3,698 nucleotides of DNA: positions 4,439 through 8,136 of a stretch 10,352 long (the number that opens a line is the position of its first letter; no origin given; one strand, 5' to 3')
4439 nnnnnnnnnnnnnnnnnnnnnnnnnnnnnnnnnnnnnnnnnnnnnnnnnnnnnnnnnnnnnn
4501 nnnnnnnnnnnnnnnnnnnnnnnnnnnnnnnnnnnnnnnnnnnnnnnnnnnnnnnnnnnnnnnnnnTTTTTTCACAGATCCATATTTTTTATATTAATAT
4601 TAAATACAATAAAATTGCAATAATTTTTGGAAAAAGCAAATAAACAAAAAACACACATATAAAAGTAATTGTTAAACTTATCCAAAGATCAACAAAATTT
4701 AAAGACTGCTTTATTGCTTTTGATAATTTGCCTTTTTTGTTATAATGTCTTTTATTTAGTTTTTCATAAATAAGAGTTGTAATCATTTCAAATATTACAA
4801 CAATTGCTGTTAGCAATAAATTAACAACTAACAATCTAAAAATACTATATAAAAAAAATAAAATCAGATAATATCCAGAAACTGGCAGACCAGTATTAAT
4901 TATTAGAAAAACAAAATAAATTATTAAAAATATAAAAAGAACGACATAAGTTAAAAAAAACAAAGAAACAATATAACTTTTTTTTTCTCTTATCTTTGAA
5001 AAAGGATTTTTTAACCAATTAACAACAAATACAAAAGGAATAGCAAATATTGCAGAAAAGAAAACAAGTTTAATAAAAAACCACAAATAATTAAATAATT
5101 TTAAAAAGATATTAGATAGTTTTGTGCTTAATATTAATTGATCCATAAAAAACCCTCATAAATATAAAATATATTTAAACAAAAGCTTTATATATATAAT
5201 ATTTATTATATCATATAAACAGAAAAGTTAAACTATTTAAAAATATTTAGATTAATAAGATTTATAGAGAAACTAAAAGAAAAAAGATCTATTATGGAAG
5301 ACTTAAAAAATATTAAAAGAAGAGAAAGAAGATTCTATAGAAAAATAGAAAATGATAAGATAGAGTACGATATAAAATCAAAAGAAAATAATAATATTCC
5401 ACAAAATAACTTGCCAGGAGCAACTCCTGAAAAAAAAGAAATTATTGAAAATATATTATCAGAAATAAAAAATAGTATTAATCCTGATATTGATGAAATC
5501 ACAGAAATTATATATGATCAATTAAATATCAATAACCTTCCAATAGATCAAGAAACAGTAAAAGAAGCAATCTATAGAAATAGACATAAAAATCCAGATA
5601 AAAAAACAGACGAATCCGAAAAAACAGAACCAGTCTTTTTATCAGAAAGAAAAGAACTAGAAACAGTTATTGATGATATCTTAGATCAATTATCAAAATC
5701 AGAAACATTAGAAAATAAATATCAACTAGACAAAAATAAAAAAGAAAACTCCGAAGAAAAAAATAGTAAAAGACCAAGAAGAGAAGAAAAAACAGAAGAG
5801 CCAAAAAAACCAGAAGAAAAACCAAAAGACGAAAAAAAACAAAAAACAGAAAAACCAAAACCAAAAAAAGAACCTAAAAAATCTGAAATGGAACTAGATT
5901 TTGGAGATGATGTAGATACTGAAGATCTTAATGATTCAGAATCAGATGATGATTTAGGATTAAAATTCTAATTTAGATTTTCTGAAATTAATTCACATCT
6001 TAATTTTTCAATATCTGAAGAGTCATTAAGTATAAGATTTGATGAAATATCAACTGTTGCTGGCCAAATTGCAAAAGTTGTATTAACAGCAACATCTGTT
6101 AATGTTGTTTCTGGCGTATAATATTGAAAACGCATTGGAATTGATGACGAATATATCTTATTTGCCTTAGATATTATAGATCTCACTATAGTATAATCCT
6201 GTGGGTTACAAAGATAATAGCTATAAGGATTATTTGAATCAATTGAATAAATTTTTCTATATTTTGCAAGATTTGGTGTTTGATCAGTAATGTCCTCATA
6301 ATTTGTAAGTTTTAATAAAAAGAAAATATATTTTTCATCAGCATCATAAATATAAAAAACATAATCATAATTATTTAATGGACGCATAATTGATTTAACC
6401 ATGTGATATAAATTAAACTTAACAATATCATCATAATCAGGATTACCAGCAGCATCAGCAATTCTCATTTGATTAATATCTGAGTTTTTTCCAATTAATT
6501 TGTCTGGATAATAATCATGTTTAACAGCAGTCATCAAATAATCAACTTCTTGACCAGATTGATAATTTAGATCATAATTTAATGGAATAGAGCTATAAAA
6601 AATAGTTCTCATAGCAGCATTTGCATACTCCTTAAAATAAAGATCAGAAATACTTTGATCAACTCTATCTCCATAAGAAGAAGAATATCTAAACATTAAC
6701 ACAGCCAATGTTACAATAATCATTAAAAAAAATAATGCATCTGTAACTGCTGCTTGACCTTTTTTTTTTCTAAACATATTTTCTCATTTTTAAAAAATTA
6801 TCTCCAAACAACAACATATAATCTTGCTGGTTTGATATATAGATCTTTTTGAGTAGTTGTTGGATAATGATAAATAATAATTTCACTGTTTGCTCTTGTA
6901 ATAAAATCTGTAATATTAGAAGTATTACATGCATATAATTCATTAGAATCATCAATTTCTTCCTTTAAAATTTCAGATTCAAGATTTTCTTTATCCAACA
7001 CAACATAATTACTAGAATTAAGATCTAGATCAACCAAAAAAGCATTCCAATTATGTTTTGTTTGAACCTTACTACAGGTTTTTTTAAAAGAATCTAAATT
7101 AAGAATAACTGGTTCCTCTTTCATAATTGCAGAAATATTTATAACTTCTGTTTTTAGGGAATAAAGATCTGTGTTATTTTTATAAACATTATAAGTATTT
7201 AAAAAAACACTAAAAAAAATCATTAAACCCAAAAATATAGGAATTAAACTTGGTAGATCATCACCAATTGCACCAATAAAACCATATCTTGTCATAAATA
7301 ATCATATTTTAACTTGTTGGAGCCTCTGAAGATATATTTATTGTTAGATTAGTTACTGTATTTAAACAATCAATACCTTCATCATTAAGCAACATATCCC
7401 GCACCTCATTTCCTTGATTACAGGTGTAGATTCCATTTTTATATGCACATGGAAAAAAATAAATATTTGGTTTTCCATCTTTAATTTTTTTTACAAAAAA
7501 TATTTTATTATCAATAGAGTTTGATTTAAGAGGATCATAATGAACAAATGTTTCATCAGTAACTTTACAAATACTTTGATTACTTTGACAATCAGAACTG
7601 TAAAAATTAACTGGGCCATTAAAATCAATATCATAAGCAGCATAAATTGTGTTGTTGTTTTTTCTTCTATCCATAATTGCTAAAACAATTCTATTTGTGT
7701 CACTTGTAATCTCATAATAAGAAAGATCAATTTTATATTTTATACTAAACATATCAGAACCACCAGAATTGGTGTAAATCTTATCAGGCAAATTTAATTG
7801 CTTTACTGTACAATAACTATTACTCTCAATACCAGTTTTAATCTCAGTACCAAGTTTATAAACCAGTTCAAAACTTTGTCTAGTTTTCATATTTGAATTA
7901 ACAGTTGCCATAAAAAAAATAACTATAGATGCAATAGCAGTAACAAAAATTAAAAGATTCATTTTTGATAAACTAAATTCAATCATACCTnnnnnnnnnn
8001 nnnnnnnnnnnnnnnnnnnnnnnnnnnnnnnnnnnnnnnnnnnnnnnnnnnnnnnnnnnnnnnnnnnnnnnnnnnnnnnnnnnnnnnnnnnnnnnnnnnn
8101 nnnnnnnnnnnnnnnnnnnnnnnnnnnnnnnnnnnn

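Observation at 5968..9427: Six-gene archaeal type IV pilin-like operon with no assembly machinery in sight: a candidate uncharacterised surface filament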

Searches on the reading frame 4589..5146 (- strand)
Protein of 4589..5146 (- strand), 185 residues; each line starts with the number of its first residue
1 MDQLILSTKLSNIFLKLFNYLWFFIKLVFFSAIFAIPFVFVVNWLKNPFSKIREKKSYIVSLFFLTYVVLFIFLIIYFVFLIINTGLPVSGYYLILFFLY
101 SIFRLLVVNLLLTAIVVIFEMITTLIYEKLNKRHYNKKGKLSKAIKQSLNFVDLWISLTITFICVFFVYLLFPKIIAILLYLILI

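Call 4: search_protein_families(library=pfam, max_evalue=1, proteins=[window:4589-5146:-])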
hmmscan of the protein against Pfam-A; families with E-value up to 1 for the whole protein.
window:4589-5146:- (185 aa): 0 families

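Call 5: search_protein_families(library=ncbifam, max_evalue=1, proteins=[window:4589-5146:-])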
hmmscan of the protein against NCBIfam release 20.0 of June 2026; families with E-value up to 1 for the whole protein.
window:4589-5146:- (185 aa): 0 families

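Call 9: find_encoding_contigs(protein=window:4589-5146:-, flank=10000, max_places=6)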
Protein window:4589-5146:- (185 aa): 1 contig read that carries it; 1 place shown.
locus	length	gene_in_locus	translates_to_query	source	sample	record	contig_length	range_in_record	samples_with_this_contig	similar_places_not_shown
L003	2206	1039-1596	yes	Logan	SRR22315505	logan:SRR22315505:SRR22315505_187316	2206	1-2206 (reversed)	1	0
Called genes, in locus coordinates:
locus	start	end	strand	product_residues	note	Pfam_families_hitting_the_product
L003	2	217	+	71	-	?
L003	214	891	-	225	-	-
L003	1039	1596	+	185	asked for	-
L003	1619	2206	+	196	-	?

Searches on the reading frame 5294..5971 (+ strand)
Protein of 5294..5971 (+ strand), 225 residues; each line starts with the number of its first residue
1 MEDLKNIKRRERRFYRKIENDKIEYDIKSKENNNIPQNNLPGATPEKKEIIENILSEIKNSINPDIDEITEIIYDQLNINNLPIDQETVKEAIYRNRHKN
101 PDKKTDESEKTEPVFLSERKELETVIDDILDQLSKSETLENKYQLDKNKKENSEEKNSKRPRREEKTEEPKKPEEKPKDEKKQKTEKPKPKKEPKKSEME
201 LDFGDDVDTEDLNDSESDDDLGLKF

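Call 4: search_protein_families(library=pfam, max_evalue=1, proteins=[window:5294-5971:+])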
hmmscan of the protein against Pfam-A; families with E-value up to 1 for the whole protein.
window:5294-5971:+ (225 aa): 2 families
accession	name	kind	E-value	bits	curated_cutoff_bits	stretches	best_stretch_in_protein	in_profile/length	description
PF01080.22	Presenilin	-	0.29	10.3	34.3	1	86-205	228-338/408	Presenilin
PF14479.11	HeLo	-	0.68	10.2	23.2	1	101-184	62-141/205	Prion-inhibition and propagation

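Call 5: search_protein_families(library=ncbifam, max_evalue=1, proteins=[window:5294-5971:+])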
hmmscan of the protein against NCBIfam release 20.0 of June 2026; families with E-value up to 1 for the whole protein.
window:5294-5971:+ (225 aa): 2 families
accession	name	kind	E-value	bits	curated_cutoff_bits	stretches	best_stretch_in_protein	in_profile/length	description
NF040486.1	SrfA_fam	subfamily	0.087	12.2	150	1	86-198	191-302/438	SrfA family protein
TIGR01651.1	CobT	equivalog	0.11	11.1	759.05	1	13-217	84-274/600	cobaltochelatase subunit CobT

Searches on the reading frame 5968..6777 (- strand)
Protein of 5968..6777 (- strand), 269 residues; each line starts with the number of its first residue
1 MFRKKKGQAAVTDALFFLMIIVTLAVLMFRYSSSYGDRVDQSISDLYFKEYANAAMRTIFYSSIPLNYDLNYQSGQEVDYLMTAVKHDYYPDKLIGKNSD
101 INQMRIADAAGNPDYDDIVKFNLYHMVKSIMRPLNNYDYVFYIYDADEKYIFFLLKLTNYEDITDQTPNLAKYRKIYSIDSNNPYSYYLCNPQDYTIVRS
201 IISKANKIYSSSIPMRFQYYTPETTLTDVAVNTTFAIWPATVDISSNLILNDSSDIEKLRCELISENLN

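Call 4: search_protein_families(library=pfam, max_evalue=1, proteins=[window:5968-6777:-])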
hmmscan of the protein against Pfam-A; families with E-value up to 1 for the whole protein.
window:5968-6777:- (269 aa): 0 families

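Call 5: search_protein_families(library=ncbifam, max_evalue=1, proteins=[window:5968-6777:-])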
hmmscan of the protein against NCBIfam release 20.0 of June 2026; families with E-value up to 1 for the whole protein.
window:5968-6777:- (269 aa): 0 families

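Call 39: find_homologous_proteins(query=window:5968-6777:-, max_evalue=0.001)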
Query window:5968-6777:- (269 aa): 33 proteins with E <= 0.001 among 379 candidates.
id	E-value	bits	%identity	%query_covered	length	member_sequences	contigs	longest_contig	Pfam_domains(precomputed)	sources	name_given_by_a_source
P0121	1.3e-166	571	97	100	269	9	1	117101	-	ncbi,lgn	-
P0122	1.6e-127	443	78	98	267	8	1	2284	-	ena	-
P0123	6.5e-121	421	73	98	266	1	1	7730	-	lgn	-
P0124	3.8e-119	415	73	99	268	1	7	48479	-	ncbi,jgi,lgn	jgi:hypothetical protein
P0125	7.1e-119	414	73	98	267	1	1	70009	-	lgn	-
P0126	9.0e-73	263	49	98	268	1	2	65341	-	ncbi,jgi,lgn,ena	ncbi:MAG: hypothetical protein WCX82_00010 [archaeon]|jgi:hypothetical protein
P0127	1.2e-72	263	50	99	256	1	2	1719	-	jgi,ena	-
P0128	5.4e-72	261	50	100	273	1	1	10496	-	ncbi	ncbi:MAG: hypothetical protein V1824_00010 [archaeon]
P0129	1.2e-71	260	50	99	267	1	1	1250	-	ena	-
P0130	2.0e-69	252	49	98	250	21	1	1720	-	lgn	-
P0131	4.4e-69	251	49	97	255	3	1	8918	-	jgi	-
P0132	9.0e-68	247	53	80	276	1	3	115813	-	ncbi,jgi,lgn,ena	-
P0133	7.5e-67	244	47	98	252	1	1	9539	-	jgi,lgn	-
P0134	3.8e-65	238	47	97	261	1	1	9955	-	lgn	-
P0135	6.1e-65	238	48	98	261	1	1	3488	-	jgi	jgi:hypothetical protein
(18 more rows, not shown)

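Call 47: predict_structure(alignment_id=A3)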
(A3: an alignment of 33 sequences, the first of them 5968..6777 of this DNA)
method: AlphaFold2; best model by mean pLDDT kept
length: 269 residues; sequences in the alignment: 33
mean_pLDDT: 88.4   pTM: 0.81
mean pLDDT of the five models: 88.4, 86.5, 86.3, 86.1, 84.7
residues with pLDDT >= 90: 167; 70-90: 81; 50-70: 20; < 50: 1
segments of 3 or more residues with pLDDT < 50: none
pLDDT, mean of each block of 10 residues (from residue 1): 69 94 96 90 90 93 77 71 90 85 81 82 93 95 95 96 90 92 95 95 94 94 90 96 78 87 79
secondary structure, 60 per line:
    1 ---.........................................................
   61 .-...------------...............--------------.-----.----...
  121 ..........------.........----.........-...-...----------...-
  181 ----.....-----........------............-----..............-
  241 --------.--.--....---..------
elements in order: H4-61 E63-65 E78-80 H81-92 H118-130 E137-145 E150-158 E160-162 E177-179 E185-189 H195-202 E209-220 E226-239 H255-258

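Call 50: fold_search(model_id=the predicted structure, library=pdb)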
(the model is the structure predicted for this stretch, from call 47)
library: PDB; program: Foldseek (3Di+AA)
matches with E <= 10: 906; with E <= 0.001: 0
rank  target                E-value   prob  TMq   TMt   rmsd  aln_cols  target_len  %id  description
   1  4dsb_A                2.8e-02  0.12  0.11  0.15  15.9       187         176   11  Complex Structure of Abscisic Acid Receptor PYL3 with (+)-ABA in Spacegroup of I 212121 at 2.70A (released 2012-06-06)
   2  8a1d_A                3.2e-02  0.04  0.07  0.04  26.6       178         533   12  Structure of murine perforin-2 (Mpeg1) pore in ring form (released 2022-07-20)
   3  5ltq_G                8.3e-02  0.15  0.13  0.16  16.7       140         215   11  Structure of the Yellow Fluorescent Protein lanYFP from Branchiostoma lanceolatum at pH 7.5 (released 2016-12-07)
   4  6kea_D                8.8e-02  0.05  0.12  0.07  19.3       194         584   10  crystal structure of MBP-tagged REV7-IpaB complex (released 2019-09-11)
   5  4aez_B                9.4e-02  0.08  0.14  0.18  21.1       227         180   10  Crystal Structure of Mitotic Checkpoint Complex (released 2012-03-21)
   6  3gmh_G                1.0e-01  0.07  0.11  0.14  19.1       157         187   11  Crystal Structure of the Mad2 Dimer (released 2010-11-17)
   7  3gmh_C                1.0e-01  0.07  0.11  0.14  19.3       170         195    9  Crystal Structure of the Mad2 Dimer (released 2010-11-17)
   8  5jo2_A                1.1e-01  0.33  0.18  0.24  14.1       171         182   10  Crystal structure of abscisic acid-bound abscisic acid receptor PYL3 in complex with type 2C protein phosphatase HAB1 (released 2016-09-07)
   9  3gmh_E                1.1e-01  0.07  0.11  0.15  19.0       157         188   12  Crystal Structure of the Mad2 Dimer (released 2010-11-17)
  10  3gmh_A                1.1e-01  0.06  0.11  0.14  19.1       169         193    9  Crystal Structure of the Mad2 Dimer (released 2010-11-17)
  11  6qb7_A                1.1e-01  0.28  0.18  0.34  12.5       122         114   11  Structure of the H1 domain of human KCTD16 (released 2019-02-06)
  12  8irj_A                1.1e-01  0.16  0.18  0.10  21.9       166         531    5  Cryo-EM structure of an orphan GPCR (released 2024-09-18)
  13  6b7t_B                1.1e-01  0.13  0.13  0.16  15.7       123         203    4  Truncated strand 10-less green fluorescent protein (released 2017-12-27)
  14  5ltq_O                1.1e-01  0.10  0.13  0.16  17.0       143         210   11  Structure of the Yellow Fluorescent Protein lanYFP from Branchiostoma lanceolatum at pH 7.5 (released 2016-12-07)
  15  2qyf_C                1.1e-01  0.05  0.09  0.12  19.0       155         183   11  Crystal structure of the Mad2/p31(comet)/Mad2-binding peptide ternary complex (released 2008-01-29)
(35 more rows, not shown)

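Call 77: search_protein_representatives(alignment_id=A3)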
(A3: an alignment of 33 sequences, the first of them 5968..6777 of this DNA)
Query: 33 sequences, 258 profile positions. Proteins with E-value up to 0.001 (for the whole library): 210; up to 1e-10: 158; up to 1e-30: 108. The best 150 are listed.
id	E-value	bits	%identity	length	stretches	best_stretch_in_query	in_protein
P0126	1.5e-98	345.7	-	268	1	3-255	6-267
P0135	9.2e-97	339.9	-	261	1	3-256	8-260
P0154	5.5e-89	314.4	-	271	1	3-257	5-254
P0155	2.1e-83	296.1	-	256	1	5-255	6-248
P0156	8.6e-75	267.9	-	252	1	7-255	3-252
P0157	2.6e-68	246.6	-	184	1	5-177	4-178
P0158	2.5e-57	210.7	-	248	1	5-255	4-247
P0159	1.6e-53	198.2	-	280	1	8-237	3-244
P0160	3.5e-52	193.8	-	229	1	6-255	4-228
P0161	1.1e-51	192.2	-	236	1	7-237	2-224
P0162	8.8e-50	185.9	-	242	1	3-253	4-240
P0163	7.5e-49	182.9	-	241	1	7-255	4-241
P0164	8.9e-49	182.6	-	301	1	7-238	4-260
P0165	1.0e-48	182.4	-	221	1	6-236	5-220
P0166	2.4e-48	181.2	-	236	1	5-250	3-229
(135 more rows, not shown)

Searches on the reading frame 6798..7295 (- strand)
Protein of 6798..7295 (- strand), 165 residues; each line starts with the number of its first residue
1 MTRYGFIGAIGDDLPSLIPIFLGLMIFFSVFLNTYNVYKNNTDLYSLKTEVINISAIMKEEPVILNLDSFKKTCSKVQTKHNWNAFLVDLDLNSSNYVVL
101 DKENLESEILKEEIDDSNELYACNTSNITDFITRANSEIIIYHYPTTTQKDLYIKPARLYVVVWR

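Call 4: search_protein_families(library=pfam, max_evalue=1, proteins=[window:6798-7295:-])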
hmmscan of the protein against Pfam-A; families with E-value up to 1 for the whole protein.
window:6798-7295:- (165 aa): 1 family
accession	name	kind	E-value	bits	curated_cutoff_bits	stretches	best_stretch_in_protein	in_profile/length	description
PF22329.2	Nro1_C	-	0.086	13.3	27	1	43-126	7-86/142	Negative regulator of ofd1, C-terminal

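Call 5: search_protein_families(library=ncbifam, max_evalue=1, proteins=[window:6798-7295:-])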
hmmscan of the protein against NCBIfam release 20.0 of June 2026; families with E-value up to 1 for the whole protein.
window:6798-7295:- (165 aa): 0 families

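Call 91: search_solved_structures(query=A5, max_evalue=1)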
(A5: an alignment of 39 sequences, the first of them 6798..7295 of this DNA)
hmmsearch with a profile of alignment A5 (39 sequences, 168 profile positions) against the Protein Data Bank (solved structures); distinct sequences matched with E-value up to 1: 1.
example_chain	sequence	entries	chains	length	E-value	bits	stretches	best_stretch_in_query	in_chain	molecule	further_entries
6btm_D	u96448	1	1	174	0.062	17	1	16-43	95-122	Alternative Complex III subunit D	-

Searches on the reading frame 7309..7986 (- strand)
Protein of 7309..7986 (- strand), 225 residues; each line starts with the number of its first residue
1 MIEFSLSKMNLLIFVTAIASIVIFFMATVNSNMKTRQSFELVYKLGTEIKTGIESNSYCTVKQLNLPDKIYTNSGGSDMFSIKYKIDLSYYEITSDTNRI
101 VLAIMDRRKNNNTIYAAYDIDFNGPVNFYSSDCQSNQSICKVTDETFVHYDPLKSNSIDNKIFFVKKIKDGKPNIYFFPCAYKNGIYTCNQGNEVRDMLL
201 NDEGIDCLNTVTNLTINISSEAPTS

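Call 4: search_protein_families(library=pfam, max_evalue=1, proteins=[window:7309-7986:-])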
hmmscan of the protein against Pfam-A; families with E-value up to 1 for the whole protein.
window:7309-7986:- (225 aa): 0 families

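Call 5: search_protein_families(library=ncbifam, max_evalue=1, proteins=[window:7309-7986:-])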
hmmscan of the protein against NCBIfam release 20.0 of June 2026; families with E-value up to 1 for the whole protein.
window:7309-7986:- (225 aa): 0 families

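Call 90: search_solved_structures(query=A10, max_evalue=1)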
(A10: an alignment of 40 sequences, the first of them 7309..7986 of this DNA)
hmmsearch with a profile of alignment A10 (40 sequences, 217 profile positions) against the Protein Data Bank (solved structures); distinct sequences matched with E-value up to 1: 9.
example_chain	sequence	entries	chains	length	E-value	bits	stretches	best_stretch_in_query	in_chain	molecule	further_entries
3n0e_A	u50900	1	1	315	0.15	15.1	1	48-135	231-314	WD repeat-containing protein 5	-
3n0d_A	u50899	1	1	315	0.27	14.3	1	48-135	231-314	WD repeat-containing protein 5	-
8q1n_A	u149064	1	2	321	0.32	14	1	48-137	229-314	WD repeat-containing protein 5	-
4cy1_A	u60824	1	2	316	0.5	13.4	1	48-136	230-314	WD REPEAT-CONTAINING PROTEIN 5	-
2h9l_A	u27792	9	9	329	0.76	12.8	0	48-135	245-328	WD-repeat protein 5 | WD repeat-containing protein 5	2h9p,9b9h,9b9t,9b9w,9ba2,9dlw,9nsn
2xl2_A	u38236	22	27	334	0.78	12.8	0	48-135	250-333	WD REPEAT-CONTAINING PROTEIN 5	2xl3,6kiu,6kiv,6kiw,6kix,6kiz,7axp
7ud5_L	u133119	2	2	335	0.79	12.8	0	48-135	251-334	WD repeat-containing protein 5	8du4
2gnq_A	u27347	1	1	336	0.79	12.8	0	48-135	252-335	WD-repeat protein 5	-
9lwy_A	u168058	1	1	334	0.79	12.8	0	48-135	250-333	WD repeat-containing protein 5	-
